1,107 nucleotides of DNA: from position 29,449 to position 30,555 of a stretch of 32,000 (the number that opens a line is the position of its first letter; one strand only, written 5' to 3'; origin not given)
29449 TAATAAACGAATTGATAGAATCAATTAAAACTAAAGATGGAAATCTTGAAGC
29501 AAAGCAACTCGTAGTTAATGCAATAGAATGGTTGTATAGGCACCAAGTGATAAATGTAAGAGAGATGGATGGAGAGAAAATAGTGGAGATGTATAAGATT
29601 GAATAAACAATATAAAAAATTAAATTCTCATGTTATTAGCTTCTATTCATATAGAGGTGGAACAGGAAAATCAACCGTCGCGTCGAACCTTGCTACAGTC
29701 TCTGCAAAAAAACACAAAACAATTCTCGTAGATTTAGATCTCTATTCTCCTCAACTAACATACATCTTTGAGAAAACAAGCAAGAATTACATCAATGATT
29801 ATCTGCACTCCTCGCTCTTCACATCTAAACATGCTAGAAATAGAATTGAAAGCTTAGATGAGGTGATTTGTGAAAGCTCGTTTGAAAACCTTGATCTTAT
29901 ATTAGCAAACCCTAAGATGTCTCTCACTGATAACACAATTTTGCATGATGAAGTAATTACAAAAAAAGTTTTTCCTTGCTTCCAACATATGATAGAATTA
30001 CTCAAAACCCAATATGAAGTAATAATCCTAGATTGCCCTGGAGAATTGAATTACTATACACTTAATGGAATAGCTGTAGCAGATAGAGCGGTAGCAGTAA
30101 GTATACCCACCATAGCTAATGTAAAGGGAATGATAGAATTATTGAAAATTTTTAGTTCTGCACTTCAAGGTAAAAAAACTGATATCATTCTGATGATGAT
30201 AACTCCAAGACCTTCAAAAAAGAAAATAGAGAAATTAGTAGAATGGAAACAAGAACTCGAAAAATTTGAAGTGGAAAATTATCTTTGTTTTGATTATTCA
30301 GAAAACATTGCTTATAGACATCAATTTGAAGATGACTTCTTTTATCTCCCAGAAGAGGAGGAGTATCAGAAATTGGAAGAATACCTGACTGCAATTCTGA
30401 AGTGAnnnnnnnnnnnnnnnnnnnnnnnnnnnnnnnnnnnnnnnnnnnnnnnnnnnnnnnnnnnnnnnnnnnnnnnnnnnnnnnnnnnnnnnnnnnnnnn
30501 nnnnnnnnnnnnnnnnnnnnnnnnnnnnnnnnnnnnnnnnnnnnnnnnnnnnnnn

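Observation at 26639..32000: Candidate archaeal RiPP gene cluster: ABC exporter - AbrB-like - ParA/MinD - rSAM/SPASM(RRE) - precursor - next gene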

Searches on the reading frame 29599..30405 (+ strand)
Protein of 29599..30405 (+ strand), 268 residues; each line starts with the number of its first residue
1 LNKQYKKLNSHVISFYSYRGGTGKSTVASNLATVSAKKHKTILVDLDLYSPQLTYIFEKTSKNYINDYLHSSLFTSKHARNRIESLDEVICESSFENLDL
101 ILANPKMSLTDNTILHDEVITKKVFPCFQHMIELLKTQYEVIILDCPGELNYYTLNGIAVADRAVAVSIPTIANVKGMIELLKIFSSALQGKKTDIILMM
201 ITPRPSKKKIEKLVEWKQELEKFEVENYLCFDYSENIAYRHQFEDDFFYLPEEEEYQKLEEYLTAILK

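Call 3: search_protein_families(library=pfam, proteins=[window:29599-30405:+], max_evalue=0.1)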
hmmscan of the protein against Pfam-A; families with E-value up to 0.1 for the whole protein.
window:29599-30405:+ (268 aa): 7 families
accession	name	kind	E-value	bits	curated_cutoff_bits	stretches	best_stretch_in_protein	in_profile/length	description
PF13614.12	AAA_31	-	1.8e-21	77.3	27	1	11-188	2-167/177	AAA domain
PF01656.29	CbiA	-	1.1e-08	35.5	25.4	1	14-217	2-99/125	CobQ/CobB/MinD/ParA nucleotide binding domain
PF10609.15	ParA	-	1.4e-07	31.7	27.1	1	11-64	4-58/246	NUBPL iron-transfer P-loop NTPase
PF09140.17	MipZ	-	3e-06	27.2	20.7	1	11-60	1-51/262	ATPase MipZ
PF06564.18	CBP_BcsQ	-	0.00091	19.2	21.3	0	127-171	104-148/234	Cellulose biosynthesis protein BcsQ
PF16575.11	CLP1_P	-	0.018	15.3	26.6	0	22-54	5-38/188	mRNA cleavage and polyadenylation factor CLP1 P-loop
PF02374.21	ArsA_ATPase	-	0.043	13.5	24.3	0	15-59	5-49/305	Anion-transporting ATPase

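Call 4: search_protein_families(library=ncbifam, proteins=[window:29599-30405:+], max_evalue=0.1)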
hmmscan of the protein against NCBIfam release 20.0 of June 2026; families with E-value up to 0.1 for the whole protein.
window:29599-30405:+ (268 aa): 29 families (the best 25 are shown)
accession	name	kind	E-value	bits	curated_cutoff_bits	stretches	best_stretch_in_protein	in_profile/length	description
TIGR03453.1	partition_RepA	equivalog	7e-15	54.7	348.45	1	11-190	105-286/387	plasmid partitioning protein RepA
NF047398.1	AAA_KGGVGR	domain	3.5e-14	53.6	90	1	11-183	3-187/190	KGGVGR-motif variant AAA ATPase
TIGR01968.1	minD_bact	equivalog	2e-11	43.7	212.9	1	11-197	2-169/261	septum site-determining protein MinD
TIGR01007.1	eps_fam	subfamily_domain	2.5e-11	43.5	108.05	1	3-147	10-136/204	polysaccharide biosynthesis tyrosine autokinase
NF041546.1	ParA_partition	equivalog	3.3e-11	43.1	180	2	12-47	1-37/203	ParA family partition ATPase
TIGR01969.1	minD_arch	subfamily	1.1e-10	41.1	201.75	1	12-190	2-159/251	cell division ATPase MinD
NF010443.0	PRK13869.1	subfamily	6.3e-10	38.4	446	1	11-184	122-297/405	plasmid-partitioning protein RepA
TIGR03815.1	CpaE_hom_Actino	equivalog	3.9e-07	29.5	154.45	1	5-47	106-149/340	septum site-determining protein Ssd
TIGR03029.1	EpsG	equivalog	4.6e-07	29.3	313.8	1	10-167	103-239/274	chain length determinant protein tyrosine kinase EpsG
TIGR03371.1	cellulose_yhjQ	equivalog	1.5e-06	27.9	157.85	1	11-47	2-39/246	cellulose biosynthesis protein BcsQ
NF041136.1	MrpORP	equivalog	2.2e-06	27.2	450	1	11-63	6-59/365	iron-sulfur cluster carrier protein MrpORP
NF041283.1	PrgP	equivalog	3.3e-06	26.6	400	1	11-167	3-152/297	ParA superfamily DNA segregation protein PrgP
NF008079.0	PRK10818.1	equivalog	4e-06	26.4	508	1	12-188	4-163/270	septum site-determining protein MinD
TIGR03018.1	pepcterm_TyrKin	hypoth_equivalog_domain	1.5e-05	24.4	230.65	1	7-104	32-121/207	XrtA-associated tyrosine autokinase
NF053622.1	ATPseBagAMYCTU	equivalog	0.00023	20.7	400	1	10-46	6-43/325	ATPase BagA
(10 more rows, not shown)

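Call 40: search_protein_families(library=padloc, proteins=[window:29599-30405:+], max_evalue=0.01)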
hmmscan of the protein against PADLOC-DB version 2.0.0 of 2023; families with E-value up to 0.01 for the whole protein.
window:29599-30405:+ (268 aa): 1 family
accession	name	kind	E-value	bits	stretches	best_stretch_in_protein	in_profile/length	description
PDLC04559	PDC-M28B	-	9.9e-07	26.2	1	8-57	126-176/438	-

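Call 73: find_homologous_proteins(query=window:29599-30405:+, max_evalue=1e-8)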
Query window:29599-30405:+ (268 aa): 9 proteins with E <= 1e-8 among 710 candidates. Only proteins of 147 to 469 residues were searched: fused or split forms outside these lengths cannot appear, so this answer is no evidence that the protein stands alone or is whole; lengths 'longer' or 'shorter' looks for them.
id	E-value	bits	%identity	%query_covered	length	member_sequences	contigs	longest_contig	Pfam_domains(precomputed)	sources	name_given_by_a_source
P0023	9.8e-160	548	91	100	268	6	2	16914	PF10609.16,PF01656.30,PF13614.13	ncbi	-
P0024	2.0e-150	517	88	100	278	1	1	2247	PF10609.16,PF01656.30,PF13614.13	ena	-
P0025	1.6e-130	452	76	100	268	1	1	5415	PF10609.16,PF01656.30,PF13614.13,PF09140.18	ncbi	-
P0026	6.6e-113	394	68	100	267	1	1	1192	PF10609.16,PF01656.30,PF13614.13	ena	-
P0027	2.8e-110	386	64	99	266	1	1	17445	PF10609.16,PF01656.30,PF13614.13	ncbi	-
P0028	6.0e-103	362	62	96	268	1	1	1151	PF10609.16,PF01656.30,PF13614.13,PF09140.18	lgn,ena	-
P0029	2.7e-73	264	61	67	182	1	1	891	PF13614.13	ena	-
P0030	2.1e-56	209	43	95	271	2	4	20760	PF10609.16,PF01656.30,PF13614.13,PF09140.18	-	-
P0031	3.5e-21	94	36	59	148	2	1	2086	PF13614.13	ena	-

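Call 92: find_encoding_contigs(protein=P0030, flank=10000, max_places=6)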
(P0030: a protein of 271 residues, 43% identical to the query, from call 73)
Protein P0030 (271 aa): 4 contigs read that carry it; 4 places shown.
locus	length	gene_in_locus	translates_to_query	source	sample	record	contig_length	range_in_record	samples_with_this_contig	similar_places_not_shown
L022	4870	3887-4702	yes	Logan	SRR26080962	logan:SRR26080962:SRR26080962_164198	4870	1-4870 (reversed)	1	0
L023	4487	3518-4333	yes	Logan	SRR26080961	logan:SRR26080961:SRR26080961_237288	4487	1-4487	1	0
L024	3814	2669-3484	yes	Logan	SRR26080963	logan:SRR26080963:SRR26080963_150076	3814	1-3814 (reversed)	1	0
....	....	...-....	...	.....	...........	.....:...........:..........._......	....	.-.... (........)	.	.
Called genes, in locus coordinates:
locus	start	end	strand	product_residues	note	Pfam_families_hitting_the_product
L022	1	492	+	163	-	?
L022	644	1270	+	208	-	-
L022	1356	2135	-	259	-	-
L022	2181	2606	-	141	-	-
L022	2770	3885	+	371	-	-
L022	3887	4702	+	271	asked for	PF09140:MipZ (faint), PF10609:ParA, PF13614:AAA_31, PF01656:CbiA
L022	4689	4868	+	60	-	?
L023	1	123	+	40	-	?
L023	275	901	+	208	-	-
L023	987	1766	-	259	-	-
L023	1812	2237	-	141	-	-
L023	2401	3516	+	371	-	-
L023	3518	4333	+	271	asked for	PF09140:MipZ (faint), PF10609:ParA, PF13614:AAA_31, PF01656:CbiA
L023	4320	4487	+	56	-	?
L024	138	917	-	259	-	-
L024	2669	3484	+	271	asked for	PF09140:MipZ (faint), PF10609:ParA, PF13614:AAA_31, PF01656:CbiA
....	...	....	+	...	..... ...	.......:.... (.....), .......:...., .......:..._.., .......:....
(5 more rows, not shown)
